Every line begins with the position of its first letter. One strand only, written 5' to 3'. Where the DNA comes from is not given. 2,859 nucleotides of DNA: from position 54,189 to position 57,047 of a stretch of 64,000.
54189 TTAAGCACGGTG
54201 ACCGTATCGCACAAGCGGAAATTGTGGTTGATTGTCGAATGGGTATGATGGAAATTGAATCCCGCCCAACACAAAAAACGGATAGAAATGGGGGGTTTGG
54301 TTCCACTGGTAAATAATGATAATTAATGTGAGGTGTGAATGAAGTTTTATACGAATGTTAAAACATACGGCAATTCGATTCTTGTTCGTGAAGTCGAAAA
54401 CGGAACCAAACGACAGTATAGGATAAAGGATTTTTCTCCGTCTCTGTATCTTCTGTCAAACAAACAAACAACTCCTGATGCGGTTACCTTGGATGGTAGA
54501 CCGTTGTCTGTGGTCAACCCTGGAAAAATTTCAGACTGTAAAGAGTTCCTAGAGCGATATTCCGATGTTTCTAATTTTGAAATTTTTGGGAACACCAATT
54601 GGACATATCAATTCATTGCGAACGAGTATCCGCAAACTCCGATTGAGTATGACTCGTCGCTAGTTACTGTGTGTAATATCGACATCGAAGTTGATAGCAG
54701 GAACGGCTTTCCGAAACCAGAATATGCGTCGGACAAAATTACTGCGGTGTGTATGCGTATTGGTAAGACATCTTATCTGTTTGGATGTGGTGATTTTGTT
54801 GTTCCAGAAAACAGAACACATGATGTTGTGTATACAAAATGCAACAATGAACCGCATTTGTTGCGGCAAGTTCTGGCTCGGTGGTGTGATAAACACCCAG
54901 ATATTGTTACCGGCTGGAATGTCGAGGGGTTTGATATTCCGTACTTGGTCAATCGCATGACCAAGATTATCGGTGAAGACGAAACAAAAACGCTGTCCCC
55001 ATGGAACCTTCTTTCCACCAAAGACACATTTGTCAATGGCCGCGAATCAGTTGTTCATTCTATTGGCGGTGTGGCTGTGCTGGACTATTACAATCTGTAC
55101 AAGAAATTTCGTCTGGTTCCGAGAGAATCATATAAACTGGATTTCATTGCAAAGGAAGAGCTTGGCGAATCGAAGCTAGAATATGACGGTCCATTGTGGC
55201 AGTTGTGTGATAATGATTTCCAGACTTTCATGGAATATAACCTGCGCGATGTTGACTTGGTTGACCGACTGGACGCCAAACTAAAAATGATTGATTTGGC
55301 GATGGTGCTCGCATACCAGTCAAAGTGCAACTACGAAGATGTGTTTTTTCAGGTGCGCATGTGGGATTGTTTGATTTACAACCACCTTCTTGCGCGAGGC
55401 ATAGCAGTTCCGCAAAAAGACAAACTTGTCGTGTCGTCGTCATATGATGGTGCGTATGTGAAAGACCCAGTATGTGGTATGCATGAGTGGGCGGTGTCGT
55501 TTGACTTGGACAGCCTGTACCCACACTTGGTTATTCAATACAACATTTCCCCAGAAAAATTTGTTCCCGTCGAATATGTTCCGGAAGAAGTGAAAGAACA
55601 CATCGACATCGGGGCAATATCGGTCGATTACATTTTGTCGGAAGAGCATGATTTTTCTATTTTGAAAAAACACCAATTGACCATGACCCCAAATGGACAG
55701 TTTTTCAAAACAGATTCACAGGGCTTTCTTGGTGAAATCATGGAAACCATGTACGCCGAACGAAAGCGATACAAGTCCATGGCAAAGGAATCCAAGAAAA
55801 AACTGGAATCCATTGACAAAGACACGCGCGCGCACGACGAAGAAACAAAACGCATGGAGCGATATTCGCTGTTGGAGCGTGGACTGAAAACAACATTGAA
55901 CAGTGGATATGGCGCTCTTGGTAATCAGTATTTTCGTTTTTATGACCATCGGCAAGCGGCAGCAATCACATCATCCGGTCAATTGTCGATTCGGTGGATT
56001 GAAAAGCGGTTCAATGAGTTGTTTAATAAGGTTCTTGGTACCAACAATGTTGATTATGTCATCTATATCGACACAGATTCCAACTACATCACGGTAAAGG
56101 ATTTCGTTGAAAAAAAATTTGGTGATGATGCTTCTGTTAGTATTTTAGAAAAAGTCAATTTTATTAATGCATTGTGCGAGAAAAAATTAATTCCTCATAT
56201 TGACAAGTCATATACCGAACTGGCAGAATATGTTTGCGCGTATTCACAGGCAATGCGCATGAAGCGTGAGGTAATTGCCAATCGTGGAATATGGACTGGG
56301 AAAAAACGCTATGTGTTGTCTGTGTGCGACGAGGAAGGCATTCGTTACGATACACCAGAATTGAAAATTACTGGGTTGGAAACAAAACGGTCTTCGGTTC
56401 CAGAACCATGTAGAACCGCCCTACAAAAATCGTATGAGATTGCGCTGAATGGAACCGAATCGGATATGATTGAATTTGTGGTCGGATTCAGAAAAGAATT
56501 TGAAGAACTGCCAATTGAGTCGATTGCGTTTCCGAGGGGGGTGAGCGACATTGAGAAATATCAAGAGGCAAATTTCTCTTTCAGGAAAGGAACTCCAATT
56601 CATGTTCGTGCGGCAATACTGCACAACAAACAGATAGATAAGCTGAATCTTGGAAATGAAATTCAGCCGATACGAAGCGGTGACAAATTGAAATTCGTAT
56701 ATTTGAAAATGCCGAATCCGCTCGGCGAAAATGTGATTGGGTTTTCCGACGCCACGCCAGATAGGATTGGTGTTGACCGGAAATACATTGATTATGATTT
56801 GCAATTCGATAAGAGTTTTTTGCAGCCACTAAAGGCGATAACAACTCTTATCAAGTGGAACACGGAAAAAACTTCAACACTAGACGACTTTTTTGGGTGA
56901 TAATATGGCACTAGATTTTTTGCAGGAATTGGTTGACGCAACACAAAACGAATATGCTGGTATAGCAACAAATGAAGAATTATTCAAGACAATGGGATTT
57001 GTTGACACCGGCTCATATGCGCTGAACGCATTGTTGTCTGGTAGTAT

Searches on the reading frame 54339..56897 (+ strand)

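Call 13: search_protein_families(library=phrogs, proteins=[window:54339-56897:+], max_evalue=0.00001)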
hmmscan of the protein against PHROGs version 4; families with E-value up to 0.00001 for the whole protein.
window:54339-56897:+ (853 aa): 8 families
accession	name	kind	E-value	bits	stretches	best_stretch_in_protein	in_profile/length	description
phrog_262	-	DNA, RNA and nucleotide metabolism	3.6e-297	989.1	1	1-853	7-852/856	DNA polymerase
phrog_2062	-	DNA, RNA and nucleotide metabolism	9.4e-143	477.4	1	1-500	2-500/502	DNA polymerase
phrog_1918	-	DNA, RNA and nucleotide metabolism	2.2e-125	419.7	1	482-853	6-381/382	DNA polymerase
phrog_27191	-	DNA, RNA and nucleotide metabolism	4.9e-24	86.2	1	497-590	31-121/230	DNA polymerase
phrog_3011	-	DNA, RNA and nucleotide metabolism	2.2e-11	44.2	0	238-323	312-407/576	DNA polymerase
phrog_2927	-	DNA, RNA and nucleotide metabolism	1.3e-10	41.4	0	574-697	399-523/710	DNA polymerase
phrog_1252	-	DNA, RNA and nucleotide metabolism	2e-09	37.6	1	470-561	384-448/663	DNA polymerase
phrog_15725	-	DNA, RNA and nucleotide metabolism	4e-09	37.8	0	435-498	91-153/159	DNA polymerase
